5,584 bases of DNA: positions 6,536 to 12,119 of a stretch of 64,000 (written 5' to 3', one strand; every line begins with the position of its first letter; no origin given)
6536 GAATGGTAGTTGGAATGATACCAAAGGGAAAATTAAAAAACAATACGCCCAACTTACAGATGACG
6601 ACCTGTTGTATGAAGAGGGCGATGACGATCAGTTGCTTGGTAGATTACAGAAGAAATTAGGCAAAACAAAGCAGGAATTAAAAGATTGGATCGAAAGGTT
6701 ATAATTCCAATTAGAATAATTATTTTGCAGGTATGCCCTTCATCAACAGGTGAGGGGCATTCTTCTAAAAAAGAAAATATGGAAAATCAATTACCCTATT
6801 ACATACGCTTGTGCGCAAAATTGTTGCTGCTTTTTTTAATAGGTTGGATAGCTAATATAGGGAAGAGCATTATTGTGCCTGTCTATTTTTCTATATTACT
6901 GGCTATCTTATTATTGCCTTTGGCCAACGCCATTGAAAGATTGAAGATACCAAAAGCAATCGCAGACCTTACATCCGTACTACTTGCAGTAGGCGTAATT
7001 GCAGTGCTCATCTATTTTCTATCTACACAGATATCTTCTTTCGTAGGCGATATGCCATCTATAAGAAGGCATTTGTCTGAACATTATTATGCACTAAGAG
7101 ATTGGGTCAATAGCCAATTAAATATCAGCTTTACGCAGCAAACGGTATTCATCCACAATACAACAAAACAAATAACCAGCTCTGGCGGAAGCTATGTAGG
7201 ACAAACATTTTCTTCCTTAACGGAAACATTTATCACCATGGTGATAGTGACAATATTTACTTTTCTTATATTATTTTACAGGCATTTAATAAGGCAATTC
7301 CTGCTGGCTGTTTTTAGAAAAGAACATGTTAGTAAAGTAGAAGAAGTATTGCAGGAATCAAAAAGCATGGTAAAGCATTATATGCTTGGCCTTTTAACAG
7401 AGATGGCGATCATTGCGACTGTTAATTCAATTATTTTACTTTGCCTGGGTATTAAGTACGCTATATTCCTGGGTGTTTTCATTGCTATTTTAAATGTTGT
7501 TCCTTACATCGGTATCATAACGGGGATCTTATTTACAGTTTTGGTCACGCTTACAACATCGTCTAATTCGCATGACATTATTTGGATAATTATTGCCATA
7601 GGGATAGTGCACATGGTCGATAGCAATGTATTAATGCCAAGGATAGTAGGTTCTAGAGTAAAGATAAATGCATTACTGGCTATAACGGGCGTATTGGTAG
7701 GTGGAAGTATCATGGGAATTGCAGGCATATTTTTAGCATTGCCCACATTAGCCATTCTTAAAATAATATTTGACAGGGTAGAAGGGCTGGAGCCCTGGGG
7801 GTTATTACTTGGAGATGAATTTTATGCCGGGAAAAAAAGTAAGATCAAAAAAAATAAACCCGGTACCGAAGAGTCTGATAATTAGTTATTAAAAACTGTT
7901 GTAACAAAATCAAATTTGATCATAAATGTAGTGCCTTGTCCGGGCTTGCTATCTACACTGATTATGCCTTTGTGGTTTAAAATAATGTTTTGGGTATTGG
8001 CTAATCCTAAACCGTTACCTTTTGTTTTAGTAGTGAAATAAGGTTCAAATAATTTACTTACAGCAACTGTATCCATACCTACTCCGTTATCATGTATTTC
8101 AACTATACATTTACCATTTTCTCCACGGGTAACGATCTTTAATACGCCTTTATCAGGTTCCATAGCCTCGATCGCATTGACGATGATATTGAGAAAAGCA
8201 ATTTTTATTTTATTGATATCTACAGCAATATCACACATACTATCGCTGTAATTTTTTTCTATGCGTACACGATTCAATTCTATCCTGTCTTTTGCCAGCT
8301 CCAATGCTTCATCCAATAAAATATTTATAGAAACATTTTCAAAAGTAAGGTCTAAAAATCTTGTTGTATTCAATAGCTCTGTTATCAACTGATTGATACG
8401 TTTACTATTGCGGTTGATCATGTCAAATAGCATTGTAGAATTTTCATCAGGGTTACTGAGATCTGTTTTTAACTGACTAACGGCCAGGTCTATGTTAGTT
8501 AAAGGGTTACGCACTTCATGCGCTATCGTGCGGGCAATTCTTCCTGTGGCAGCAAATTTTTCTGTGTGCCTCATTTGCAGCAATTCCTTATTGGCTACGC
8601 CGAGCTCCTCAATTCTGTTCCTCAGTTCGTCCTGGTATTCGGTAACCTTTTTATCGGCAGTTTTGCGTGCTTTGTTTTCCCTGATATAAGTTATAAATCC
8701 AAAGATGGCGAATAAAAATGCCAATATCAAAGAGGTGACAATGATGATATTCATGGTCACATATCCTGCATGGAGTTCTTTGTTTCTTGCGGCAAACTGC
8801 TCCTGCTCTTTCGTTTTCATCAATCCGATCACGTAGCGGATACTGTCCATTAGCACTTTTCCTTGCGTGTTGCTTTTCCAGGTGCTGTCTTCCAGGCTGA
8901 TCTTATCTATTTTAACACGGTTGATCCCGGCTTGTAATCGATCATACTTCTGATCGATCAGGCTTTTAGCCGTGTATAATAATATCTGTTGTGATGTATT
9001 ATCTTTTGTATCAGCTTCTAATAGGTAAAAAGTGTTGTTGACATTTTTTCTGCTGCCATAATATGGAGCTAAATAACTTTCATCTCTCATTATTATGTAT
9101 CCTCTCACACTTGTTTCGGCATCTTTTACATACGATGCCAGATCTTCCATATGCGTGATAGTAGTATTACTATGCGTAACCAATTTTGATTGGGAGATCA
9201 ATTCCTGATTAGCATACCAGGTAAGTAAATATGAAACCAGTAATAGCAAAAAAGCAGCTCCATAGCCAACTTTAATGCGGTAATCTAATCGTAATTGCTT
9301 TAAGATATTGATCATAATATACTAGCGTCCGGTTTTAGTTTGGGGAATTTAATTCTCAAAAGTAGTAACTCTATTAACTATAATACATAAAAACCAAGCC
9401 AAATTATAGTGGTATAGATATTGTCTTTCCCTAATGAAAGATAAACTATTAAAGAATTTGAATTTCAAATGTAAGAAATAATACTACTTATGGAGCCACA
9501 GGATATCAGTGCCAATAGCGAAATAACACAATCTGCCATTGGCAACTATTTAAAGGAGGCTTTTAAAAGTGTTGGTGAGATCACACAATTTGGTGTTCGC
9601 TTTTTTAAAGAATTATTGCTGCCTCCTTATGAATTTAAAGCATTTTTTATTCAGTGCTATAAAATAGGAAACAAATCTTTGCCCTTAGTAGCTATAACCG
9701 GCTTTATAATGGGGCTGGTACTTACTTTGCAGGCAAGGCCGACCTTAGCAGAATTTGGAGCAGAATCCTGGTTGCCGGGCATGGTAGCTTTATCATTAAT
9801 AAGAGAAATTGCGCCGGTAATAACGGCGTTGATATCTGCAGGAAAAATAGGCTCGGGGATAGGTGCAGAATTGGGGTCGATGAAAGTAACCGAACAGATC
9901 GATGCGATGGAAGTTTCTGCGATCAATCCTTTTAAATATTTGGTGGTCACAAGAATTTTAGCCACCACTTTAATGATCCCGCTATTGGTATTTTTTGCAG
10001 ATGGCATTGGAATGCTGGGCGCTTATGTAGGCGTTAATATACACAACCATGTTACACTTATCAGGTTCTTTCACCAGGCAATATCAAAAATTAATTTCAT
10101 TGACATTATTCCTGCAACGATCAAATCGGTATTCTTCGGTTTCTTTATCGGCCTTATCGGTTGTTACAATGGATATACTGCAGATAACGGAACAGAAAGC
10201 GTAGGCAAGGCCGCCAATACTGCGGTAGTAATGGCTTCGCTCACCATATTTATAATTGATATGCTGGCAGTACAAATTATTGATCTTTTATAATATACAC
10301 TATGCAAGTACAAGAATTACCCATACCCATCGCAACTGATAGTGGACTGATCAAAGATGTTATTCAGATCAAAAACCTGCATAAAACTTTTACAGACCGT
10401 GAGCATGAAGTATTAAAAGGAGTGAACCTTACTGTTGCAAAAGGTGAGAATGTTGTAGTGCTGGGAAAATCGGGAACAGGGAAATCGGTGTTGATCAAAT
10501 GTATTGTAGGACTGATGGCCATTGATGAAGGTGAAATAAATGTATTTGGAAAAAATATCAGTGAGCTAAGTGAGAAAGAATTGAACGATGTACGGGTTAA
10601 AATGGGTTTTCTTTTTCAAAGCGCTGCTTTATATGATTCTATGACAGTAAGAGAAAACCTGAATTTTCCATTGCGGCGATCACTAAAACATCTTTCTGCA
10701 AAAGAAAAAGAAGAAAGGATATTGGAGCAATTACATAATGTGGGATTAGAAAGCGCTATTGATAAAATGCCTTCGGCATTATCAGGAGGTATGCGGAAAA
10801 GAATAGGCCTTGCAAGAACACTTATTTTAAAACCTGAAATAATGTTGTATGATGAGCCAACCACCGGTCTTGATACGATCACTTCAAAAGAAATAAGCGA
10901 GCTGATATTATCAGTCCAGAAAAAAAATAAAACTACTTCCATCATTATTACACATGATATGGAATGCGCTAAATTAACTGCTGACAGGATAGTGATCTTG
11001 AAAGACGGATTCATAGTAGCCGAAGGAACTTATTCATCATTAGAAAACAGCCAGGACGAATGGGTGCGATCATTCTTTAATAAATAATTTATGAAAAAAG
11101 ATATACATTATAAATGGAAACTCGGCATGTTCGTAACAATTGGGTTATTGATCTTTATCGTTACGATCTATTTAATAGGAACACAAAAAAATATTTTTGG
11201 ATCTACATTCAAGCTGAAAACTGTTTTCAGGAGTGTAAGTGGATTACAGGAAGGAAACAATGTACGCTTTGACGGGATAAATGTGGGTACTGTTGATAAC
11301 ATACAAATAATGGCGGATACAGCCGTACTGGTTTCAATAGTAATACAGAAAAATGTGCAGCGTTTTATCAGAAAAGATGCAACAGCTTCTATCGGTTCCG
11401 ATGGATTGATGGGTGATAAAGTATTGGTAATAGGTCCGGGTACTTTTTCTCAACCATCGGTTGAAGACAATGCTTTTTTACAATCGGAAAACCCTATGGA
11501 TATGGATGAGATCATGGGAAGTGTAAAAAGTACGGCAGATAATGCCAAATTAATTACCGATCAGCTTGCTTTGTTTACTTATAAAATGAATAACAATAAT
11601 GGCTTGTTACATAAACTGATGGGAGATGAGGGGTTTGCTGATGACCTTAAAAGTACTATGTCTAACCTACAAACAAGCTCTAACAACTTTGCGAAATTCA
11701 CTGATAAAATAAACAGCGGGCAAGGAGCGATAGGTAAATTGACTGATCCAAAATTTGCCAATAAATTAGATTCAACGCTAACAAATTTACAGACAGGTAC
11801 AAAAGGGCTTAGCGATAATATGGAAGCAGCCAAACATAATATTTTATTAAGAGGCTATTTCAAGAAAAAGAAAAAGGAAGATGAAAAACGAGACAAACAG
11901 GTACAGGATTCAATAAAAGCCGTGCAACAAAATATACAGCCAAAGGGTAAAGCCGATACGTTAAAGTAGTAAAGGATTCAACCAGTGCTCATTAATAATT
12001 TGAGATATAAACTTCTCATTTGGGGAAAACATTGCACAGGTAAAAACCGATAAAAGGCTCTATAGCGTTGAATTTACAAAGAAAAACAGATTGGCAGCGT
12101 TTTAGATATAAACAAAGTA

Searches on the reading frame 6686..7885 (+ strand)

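Call 10: search_protein_families(library=pfam, proteins=[window:6686-7885:+], max_evalue=0.001)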
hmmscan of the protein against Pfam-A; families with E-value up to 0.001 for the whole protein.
window:6686-7885:+ (399 aa): 1 family
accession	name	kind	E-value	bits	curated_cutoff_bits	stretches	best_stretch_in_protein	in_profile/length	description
PF01594.21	AI-2E_transport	-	1.5e-48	166.1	34.3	1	46-364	8-325/327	AI-2E family transporter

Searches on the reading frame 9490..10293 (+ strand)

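Call 10: search_protein_families(library=pfam, proteins=[window:9490-10293:+], max_evalue=0.001)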
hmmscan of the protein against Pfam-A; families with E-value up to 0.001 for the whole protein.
window:9490-10293:+ (267 aa): 1 family
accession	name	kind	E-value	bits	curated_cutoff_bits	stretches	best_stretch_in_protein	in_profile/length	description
PF02405.21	MlaE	-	9.2e-74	248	22.5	1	53-262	2-211/212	Permease MlaE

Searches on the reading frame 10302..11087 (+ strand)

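Call 10: search_protein_families(library=pfam, proteins=[window:10302-11087:+], max_evalue=0.001)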
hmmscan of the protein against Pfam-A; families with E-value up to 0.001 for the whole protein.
window:10302-11087:+ (261 aa): 3 families
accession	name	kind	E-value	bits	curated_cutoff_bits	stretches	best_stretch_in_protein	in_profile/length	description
PF00005.33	ABC_tran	-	2.1e-33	116.3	25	1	38-188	1-137/137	ABC transporter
PF01695.23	IstB_IS21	-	0.00056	19.9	24.1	0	38-79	83-122/238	IstB-like ATP binding protein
PF01637.24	ATPase_2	-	0.00089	19.6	33.2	0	30-129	1-103/225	ATPase domain predominantly from Archaea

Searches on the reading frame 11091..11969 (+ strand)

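Call 10: search_protein_families(library=pfam, proteins=[window:11091-11969:+], max_evalue=0.001)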
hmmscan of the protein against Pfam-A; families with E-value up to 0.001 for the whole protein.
window:11091-11969:+ (292 aa): 1 family
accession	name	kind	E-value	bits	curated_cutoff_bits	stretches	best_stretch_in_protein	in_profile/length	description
PF02470.25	MlaD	-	6.6e-15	55.6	25.1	1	42-117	5-81/81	MlaD protein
